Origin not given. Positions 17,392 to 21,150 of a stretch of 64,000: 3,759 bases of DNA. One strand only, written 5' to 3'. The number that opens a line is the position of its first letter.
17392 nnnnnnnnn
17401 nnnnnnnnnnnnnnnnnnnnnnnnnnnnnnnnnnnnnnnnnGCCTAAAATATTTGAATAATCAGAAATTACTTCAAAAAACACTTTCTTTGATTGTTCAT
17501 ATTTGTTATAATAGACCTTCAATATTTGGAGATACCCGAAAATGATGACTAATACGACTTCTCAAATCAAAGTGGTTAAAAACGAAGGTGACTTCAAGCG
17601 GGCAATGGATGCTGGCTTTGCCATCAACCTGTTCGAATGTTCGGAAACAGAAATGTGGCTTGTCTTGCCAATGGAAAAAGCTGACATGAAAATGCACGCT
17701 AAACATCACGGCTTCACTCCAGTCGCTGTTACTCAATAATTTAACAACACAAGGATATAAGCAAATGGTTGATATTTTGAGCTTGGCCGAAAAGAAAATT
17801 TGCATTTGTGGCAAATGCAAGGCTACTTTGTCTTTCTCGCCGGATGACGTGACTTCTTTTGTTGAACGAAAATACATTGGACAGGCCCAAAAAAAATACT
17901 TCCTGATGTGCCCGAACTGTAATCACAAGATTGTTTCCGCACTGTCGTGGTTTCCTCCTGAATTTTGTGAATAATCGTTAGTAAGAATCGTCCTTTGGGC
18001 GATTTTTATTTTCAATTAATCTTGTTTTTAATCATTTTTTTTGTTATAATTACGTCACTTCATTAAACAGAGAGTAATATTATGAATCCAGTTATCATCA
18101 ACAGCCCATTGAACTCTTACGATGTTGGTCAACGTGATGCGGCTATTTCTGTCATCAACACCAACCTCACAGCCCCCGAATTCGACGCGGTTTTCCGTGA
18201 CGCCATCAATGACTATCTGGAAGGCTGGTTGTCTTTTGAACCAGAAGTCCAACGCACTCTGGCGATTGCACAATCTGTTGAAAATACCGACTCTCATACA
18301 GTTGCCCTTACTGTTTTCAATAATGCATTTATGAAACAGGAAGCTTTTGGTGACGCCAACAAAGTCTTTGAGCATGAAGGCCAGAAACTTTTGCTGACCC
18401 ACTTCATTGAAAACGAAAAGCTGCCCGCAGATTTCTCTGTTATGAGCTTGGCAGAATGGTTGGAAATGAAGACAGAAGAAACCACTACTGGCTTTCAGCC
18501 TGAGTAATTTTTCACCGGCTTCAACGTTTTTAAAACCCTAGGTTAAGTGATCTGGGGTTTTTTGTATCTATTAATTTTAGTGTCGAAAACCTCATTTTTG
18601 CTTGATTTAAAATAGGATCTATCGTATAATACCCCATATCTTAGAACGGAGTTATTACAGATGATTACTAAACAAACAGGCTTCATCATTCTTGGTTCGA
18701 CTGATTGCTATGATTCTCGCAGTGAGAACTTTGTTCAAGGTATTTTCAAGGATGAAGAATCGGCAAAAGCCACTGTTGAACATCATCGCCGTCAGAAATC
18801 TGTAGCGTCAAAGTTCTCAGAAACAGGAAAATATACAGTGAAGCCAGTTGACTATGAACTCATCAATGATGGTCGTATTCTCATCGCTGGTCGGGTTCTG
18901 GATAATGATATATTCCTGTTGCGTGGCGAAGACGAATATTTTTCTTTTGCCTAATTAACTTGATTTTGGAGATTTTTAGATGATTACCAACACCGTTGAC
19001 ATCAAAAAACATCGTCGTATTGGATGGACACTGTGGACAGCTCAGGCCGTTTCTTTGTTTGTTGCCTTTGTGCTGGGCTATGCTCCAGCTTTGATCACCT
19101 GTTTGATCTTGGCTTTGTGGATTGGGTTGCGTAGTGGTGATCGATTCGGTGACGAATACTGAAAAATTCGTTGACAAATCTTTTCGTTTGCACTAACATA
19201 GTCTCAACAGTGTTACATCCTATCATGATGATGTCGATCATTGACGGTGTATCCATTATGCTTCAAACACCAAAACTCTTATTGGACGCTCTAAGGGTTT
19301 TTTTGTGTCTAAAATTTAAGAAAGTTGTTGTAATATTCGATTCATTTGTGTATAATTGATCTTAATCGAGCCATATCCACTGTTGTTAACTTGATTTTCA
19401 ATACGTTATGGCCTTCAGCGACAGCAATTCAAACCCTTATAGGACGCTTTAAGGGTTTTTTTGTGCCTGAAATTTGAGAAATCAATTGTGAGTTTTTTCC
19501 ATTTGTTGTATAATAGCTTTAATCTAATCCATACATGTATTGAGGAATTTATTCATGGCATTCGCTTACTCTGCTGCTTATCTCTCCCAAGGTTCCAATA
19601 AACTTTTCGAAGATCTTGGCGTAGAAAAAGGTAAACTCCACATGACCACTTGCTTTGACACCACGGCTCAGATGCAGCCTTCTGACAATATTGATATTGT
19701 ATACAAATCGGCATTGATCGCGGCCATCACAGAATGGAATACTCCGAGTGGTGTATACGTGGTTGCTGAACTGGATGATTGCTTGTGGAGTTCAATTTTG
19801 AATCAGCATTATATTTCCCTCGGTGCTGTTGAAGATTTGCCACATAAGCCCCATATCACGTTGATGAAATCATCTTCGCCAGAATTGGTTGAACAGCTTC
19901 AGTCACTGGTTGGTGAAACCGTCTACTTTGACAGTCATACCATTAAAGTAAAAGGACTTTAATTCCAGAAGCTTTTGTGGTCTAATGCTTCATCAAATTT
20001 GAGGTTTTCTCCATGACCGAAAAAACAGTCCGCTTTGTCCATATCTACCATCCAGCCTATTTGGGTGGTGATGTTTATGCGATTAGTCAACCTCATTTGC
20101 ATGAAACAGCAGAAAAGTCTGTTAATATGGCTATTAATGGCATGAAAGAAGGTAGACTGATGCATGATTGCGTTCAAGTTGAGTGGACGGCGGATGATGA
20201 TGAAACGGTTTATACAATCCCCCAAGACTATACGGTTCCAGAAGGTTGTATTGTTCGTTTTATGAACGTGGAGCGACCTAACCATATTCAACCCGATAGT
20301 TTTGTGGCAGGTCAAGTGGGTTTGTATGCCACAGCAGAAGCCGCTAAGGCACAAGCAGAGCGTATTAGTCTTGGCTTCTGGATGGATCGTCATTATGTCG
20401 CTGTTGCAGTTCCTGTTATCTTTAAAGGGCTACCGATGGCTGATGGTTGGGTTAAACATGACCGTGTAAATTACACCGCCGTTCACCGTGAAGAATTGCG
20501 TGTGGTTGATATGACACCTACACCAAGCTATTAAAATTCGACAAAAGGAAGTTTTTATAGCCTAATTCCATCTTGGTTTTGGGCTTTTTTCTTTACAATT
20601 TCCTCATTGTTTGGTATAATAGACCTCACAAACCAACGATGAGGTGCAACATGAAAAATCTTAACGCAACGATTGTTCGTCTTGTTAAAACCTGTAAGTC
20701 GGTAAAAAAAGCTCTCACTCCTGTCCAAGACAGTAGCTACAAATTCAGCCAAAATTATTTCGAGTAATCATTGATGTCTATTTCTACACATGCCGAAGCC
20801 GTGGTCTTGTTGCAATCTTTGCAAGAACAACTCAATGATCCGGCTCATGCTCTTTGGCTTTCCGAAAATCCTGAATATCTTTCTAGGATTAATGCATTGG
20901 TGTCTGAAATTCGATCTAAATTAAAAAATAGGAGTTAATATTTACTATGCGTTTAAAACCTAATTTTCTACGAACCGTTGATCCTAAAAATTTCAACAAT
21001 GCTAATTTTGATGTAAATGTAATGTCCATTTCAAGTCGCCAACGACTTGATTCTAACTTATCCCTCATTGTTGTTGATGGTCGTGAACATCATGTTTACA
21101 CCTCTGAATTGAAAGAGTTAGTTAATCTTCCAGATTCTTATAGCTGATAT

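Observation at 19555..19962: Small 2H-phosphoesterase (two HxT motifs): Acb1-like anti-cyclic-oligonucleotide enzyme or RNA 2',3'-cyclic phosphodiesterase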

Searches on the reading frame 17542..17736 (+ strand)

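Call 12: search_protein_families(library=pfam, proteins=[window:17542-17736:+], max_evalue=0.01)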
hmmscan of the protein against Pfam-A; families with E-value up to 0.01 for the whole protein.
window:17542-17736:+ (65 aa): 0 families

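Call 13: search_protein_families(library=phrogs, proteins=[window:17542-17736:+], max_evalue=0.01)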
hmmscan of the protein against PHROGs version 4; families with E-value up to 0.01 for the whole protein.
window:17542-17736:+ (65 aa): 1 family
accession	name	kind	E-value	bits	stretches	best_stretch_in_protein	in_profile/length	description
phrog_14851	-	unknown function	1.1e-09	39.3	1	11-48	8-44/71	-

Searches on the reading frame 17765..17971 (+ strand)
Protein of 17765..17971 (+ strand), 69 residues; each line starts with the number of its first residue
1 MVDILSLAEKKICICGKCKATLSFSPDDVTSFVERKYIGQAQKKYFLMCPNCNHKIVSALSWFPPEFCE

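Call 12: search_protein_families(library=pfam, proteins=[window:17765-17971:+], max_evalue=0.01)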
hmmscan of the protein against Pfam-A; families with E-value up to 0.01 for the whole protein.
window:17765-17971:+ (69 aa): 2 families
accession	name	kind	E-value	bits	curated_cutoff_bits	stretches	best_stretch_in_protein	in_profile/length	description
PF23145.1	Zf_2nd_IFT121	-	0.0026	17.8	25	0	44-57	14-27/45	IFT121, second zinc finger domain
PF24292.1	DUF7479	-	0.0063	17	27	0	13-58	3-42/60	Domain of unknown function (DUF7479)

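Call 13: search_protein_families(library=phrogs, proteins=[window:17765-17971:+], max_evalue=0.01)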
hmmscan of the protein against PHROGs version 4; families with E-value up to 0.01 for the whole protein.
window:17765-17971:+ (69 aa): 4 families
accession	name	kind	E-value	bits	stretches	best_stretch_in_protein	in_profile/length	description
phrog_2834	-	unknown function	3.5e-11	43.8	1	2-61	5-64/78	-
phrog_27132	-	unknown function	0.00019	22.3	0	45-69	26-49/78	-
phrog_4173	-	unknown function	0.0016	18.3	1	14-57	177-220/323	-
phrog_1315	-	unknown function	0.002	19.3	1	11-59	5-47/108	-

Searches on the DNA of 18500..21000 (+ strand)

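Call 7: search_dna_similar(query=window:18500-21000:+, collection=phages, mode=near, max_rows=20)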
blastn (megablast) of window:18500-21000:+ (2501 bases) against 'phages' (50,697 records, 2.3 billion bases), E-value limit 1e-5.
No match.

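Call 46: search_rna_families(source=window, start=18900, end=19700, threshold=evalue, max_evalue=1)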
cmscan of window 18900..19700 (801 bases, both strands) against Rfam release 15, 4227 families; matches with E-value up to 1: 0.
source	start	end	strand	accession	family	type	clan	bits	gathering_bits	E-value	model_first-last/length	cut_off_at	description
